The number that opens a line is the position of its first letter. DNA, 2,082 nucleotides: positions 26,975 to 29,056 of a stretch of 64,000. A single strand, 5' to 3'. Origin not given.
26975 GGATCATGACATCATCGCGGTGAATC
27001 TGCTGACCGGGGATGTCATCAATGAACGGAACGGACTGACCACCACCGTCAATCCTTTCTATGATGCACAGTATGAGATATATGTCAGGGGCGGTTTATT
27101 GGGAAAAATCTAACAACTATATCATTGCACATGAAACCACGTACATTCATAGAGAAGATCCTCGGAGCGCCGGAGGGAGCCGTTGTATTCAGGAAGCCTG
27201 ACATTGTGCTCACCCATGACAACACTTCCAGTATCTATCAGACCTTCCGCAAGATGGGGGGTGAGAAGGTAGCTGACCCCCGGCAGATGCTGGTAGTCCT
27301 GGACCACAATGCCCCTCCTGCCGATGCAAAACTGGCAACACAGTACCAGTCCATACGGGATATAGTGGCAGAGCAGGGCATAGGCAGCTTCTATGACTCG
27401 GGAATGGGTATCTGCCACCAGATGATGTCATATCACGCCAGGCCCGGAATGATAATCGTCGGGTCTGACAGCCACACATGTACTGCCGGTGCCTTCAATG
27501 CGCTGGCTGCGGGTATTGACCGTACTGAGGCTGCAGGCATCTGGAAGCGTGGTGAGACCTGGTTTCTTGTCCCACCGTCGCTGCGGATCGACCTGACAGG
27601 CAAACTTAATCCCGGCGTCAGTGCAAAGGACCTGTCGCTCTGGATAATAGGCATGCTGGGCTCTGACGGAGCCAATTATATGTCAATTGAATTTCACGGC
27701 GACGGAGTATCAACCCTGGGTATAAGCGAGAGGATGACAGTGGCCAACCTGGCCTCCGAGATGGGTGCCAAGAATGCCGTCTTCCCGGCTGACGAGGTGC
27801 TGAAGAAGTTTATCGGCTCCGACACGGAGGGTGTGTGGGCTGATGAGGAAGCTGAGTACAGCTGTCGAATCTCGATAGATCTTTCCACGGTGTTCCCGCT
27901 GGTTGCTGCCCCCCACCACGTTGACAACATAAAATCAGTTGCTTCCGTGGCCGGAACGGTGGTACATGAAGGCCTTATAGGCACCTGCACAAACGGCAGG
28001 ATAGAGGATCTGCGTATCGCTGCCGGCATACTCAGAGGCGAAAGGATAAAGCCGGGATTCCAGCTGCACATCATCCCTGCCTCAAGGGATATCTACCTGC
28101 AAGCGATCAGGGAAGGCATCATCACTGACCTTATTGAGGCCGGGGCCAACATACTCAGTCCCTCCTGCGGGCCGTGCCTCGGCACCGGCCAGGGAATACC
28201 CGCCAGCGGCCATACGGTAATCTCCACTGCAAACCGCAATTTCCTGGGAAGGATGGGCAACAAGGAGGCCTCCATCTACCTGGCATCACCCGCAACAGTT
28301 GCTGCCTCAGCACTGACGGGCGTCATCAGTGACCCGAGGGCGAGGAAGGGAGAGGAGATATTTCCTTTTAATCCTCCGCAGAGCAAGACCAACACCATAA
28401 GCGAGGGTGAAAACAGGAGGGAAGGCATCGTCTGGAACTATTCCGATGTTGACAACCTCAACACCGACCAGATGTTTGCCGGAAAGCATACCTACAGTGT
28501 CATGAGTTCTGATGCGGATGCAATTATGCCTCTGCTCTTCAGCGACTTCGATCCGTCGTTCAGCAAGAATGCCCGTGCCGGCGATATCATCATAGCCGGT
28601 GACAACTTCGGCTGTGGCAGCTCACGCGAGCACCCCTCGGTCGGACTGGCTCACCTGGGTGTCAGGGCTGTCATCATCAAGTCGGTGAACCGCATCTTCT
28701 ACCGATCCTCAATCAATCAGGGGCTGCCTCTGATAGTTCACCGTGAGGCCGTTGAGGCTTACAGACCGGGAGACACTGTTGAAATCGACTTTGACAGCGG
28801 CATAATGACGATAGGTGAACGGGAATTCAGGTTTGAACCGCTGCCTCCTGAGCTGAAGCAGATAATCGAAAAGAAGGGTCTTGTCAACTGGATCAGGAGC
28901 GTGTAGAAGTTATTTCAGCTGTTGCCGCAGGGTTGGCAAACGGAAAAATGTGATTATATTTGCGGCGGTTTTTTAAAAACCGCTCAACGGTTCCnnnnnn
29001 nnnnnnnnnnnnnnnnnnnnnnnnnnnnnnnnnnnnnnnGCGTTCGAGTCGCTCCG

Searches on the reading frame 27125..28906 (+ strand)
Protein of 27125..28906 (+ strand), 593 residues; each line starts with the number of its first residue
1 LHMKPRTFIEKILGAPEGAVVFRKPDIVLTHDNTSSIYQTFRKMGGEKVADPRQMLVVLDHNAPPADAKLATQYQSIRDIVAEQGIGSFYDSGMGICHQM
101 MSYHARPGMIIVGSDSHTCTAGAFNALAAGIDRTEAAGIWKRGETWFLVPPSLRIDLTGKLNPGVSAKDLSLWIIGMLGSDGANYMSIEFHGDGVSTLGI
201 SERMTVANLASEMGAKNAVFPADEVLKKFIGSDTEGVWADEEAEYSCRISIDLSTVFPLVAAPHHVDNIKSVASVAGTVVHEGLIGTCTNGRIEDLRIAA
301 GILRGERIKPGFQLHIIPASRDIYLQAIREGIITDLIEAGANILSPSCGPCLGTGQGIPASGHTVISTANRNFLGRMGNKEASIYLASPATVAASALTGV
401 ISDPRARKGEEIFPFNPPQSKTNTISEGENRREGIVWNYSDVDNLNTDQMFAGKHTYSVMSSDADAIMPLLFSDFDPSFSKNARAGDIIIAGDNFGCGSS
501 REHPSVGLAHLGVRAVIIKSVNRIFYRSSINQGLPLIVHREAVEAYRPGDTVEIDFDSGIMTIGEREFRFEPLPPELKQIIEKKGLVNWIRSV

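Call 70: search_protein_families(library=pfam, proteins=[window:27125-28906:+], max_evalue=0.00001)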
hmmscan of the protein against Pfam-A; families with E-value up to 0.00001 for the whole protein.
window:27125-28906:+ (593 aa): 2 families
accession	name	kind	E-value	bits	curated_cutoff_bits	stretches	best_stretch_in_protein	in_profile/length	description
PF00330.25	Aconitase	-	3.8e-89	300.2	28.7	1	17-399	13-463/463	Aconitase family (aconitate hydratase)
PF00694.25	Aconitase_C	-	1.4e-15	58.3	22.8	1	487-536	76-126/131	Aconitase C-terminal domain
